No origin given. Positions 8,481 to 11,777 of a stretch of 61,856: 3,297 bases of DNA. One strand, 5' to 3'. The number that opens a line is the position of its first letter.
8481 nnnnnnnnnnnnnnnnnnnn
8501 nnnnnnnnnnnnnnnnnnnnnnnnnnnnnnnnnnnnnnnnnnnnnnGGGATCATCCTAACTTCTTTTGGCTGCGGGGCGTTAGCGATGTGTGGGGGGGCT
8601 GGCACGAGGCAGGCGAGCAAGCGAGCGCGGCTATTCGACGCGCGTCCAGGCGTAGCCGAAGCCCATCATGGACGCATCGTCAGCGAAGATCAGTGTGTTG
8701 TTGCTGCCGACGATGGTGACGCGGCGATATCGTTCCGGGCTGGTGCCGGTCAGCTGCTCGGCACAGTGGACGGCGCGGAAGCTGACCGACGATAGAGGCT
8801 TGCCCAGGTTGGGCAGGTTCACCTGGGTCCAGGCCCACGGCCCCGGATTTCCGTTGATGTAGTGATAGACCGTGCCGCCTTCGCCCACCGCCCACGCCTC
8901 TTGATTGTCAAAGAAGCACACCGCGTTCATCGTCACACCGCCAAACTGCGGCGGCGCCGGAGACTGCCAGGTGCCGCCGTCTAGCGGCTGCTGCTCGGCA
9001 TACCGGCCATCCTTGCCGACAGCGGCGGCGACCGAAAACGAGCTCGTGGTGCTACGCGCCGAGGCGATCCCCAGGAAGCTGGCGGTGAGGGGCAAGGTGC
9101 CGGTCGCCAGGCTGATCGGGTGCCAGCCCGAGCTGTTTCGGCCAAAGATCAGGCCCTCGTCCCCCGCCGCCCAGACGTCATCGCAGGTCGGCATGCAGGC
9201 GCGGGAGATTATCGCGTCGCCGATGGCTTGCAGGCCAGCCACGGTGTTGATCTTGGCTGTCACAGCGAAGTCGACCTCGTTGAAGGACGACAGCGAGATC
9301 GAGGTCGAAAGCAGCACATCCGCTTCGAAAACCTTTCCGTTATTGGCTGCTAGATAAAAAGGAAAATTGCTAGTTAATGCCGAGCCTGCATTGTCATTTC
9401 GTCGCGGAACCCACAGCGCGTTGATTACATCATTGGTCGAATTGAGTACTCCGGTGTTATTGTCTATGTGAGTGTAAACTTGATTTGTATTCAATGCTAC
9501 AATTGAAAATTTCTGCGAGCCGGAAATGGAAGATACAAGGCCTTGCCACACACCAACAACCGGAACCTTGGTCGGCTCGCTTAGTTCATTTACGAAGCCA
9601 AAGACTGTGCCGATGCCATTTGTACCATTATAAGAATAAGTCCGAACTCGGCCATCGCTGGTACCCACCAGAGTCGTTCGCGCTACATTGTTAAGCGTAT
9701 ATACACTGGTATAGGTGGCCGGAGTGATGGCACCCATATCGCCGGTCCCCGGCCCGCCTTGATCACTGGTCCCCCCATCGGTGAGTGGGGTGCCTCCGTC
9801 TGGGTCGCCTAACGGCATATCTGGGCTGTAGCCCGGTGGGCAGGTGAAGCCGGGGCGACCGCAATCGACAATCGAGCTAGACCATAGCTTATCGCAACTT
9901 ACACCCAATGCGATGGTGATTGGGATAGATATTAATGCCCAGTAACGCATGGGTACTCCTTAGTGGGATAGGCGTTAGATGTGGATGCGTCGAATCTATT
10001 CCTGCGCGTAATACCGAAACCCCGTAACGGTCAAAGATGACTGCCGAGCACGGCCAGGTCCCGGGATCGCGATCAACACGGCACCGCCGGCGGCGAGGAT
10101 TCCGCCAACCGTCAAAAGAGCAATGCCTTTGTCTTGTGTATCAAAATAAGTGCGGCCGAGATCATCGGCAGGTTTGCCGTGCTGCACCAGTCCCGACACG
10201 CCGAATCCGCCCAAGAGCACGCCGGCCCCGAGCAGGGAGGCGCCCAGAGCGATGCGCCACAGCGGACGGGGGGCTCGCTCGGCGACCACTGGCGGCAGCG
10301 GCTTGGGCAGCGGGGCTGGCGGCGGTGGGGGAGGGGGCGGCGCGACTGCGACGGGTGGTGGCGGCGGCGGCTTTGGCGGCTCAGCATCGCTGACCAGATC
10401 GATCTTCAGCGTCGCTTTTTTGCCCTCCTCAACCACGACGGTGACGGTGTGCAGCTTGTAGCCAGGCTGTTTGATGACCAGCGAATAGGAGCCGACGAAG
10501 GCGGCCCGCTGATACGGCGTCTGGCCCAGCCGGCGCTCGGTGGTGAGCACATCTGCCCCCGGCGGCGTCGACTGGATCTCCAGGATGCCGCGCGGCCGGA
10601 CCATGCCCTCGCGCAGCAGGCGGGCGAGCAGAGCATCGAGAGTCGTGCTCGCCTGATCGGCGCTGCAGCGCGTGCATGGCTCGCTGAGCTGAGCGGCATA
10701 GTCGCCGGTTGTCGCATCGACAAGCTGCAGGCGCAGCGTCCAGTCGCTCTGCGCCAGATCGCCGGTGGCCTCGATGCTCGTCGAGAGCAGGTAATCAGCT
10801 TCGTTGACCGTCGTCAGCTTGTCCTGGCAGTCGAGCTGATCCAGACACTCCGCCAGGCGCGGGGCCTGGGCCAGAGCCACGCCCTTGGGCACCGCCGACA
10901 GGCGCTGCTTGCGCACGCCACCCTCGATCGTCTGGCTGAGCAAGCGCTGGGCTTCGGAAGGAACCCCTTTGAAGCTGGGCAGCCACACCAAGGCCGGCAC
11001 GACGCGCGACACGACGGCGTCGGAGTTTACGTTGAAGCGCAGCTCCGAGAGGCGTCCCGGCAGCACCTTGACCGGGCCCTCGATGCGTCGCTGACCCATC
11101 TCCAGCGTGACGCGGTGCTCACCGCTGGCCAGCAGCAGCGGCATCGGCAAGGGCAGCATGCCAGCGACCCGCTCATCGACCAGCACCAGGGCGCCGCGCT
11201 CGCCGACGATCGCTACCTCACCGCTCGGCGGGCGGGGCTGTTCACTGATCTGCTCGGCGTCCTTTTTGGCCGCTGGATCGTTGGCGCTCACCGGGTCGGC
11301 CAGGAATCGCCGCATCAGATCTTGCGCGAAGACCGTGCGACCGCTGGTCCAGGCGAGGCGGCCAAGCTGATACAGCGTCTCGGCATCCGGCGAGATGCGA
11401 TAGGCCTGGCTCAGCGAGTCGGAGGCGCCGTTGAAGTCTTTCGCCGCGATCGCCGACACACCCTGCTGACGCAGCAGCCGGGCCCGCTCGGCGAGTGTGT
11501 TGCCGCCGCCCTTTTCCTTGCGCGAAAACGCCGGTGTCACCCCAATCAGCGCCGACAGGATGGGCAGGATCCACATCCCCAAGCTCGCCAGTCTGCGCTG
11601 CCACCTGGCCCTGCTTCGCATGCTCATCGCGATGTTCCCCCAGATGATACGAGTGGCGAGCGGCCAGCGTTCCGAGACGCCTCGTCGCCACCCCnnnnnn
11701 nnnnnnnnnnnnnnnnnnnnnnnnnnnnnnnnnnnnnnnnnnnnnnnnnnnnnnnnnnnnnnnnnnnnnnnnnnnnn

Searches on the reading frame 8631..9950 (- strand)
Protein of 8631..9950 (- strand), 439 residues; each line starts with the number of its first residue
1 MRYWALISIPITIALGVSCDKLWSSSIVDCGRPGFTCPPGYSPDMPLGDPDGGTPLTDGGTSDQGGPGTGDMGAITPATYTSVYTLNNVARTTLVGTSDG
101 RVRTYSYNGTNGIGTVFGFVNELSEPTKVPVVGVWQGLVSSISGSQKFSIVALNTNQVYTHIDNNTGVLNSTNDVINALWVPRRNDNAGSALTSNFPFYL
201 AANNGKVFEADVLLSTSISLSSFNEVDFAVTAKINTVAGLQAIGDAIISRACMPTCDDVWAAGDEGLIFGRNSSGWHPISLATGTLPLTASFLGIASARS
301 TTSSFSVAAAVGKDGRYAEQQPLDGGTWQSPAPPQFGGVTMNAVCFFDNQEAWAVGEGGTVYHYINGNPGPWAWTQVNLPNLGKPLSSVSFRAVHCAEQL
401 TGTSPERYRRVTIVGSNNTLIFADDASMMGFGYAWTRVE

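Call 13: search_protein_families(library=pfam, proteins=[window:8631-9950:-], max_evalue=0.01)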
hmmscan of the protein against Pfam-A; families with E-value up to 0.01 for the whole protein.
window:8631-9950:- (439 aa): 0 families

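Call 70: search_protein_families(library=ncbifam, proteins=[window:8631-9950:-], max_evalue=0.001)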
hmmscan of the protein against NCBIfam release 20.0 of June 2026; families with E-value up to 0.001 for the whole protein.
window:8631-9950:- (439 aa): 0 families

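Call 84: search_solved_structures(query=window:8631-9950:-, max_evalue=1)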
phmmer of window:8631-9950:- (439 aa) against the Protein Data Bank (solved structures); distinct sequences matched with E-value up to 1: 10.
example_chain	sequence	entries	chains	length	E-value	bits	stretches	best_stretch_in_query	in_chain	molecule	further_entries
4zbm_A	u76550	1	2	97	0.019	17.5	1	77-131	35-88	Potassium channel protein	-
3k0d_A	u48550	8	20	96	0.035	16.7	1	77-131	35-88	Potassium channel protein NaK | Potassium channel protein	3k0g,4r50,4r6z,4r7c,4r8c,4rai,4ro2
3k06_A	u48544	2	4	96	0.036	16.6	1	77-131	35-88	Potassium channel protein NaK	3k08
7oq1_A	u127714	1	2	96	0.063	15.8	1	77-131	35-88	Potassium channel protein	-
3k03_A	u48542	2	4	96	0.066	15.8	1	77-131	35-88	Potassium channel protein NaK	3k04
9pj4_A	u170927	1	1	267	0.16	14.5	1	151-226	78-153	4-aminobenzoate synthase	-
6fiz_A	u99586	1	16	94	0.18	14.4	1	77-131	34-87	Potassium channel protein,Cyclic nucleotide-gated olfactory channel,Potassium channel prot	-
7oph_A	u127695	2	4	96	0.23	14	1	77-131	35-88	Potassium channel protein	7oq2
9ojl_A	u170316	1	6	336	0.42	13.1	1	43-128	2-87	Chitinase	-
7oor_A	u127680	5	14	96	0.42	13.1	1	77-131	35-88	Potassium channel protein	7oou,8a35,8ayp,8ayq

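Call 86: search_protein_families(library=padloc, proteins=[window:8631-9950:-], max_evalue=0.001)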
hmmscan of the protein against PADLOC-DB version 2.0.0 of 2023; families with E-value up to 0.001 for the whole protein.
window:8631-9950:- (439 aa): 0 families

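Call 93: search_solved_structures(query=A4, max_evalue=1, show_alignments=1)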
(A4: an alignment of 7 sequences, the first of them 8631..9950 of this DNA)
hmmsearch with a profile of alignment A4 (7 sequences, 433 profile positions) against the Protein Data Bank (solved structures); distinct sequences matched with E-value up to 1: 5.
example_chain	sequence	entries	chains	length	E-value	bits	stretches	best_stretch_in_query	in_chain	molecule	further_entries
5ojr_A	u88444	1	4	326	1.2e-05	27.8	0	264-379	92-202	Ycf48-like protein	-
2xbg_A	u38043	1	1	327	1.2e-05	27.7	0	263-379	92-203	YCF48-LIKE PROTEIN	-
5oj5_A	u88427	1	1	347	1.6e-05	27.3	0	264-379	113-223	Ycf48-like protein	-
5ojp_A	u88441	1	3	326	1.9e-05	27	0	260-366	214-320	Ycf48-like protein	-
9d2f_W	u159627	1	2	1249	0.65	12.1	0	81-119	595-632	Cilia- and flagella-associated protein 57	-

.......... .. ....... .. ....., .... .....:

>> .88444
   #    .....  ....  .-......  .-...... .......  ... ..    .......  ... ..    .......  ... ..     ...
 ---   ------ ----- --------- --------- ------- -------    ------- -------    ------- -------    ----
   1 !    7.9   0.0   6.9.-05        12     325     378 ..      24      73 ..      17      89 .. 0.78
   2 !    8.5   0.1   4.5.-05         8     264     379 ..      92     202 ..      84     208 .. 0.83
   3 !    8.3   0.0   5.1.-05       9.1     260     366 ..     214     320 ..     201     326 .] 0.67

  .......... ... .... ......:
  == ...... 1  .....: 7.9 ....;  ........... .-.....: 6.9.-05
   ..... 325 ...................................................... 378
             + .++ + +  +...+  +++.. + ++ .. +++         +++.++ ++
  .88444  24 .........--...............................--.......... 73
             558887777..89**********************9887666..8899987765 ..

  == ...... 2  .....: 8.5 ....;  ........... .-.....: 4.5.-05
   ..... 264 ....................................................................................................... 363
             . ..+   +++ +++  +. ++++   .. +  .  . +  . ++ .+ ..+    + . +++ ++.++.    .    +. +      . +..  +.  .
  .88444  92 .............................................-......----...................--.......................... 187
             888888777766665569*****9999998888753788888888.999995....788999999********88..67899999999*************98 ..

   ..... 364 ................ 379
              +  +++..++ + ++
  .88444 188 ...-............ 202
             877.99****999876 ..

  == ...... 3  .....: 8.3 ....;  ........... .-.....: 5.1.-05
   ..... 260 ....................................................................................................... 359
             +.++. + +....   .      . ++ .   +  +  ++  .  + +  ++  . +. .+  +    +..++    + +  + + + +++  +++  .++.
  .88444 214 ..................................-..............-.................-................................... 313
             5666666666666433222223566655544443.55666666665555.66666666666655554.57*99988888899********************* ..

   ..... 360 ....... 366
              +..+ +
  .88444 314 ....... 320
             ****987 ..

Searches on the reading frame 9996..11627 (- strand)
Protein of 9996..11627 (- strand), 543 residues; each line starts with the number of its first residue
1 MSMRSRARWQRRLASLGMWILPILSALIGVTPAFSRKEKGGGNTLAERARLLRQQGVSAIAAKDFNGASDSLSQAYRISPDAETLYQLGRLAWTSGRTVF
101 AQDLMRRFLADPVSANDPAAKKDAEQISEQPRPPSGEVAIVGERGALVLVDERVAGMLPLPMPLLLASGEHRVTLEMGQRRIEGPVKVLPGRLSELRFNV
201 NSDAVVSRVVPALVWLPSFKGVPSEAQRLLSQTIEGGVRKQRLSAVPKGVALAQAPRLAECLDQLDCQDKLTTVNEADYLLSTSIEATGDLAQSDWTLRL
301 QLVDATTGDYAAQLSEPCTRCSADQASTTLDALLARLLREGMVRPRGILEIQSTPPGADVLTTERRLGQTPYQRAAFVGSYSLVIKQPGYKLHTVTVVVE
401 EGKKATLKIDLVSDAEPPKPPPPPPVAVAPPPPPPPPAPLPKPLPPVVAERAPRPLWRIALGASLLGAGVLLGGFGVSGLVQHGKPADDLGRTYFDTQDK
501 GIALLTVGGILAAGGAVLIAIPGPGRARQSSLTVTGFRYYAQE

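Call 13: search_protein_families(library=pfam, proteins=[window:9996-11627:-], max_evalue=0.01)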
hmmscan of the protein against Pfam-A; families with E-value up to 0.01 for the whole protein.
window:9996-11627:- (543 aa): 2 families
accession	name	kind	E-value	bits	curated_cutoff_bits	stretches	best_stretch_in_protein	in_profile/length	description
PF08308.17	PEGA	-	2e-11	44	20.8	1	347-411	2-67/71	PEGA domain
PF13620.12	CarboxypepD_reg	-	0.0053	17.5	32.3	0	378-411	47-81/82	Carboxypeptidase regulatory-like domain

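Call 70: search_protein_families(library=ncbifam, proteins=[window:9996-11627:-], max_evalue=0.001)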
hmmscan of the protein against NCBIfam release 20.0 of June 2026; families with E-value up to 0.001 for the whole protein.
window:9996-11627:- (543 aa): 0 families

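Call 86: search_protein_families(library=padloc, proteins=[window:9996-11627:-], max_evalue=0.001)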
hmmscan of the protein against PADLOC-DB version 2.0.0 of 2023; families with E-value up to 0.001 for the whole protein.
window:9996-11627:- (543 aa): 0 families
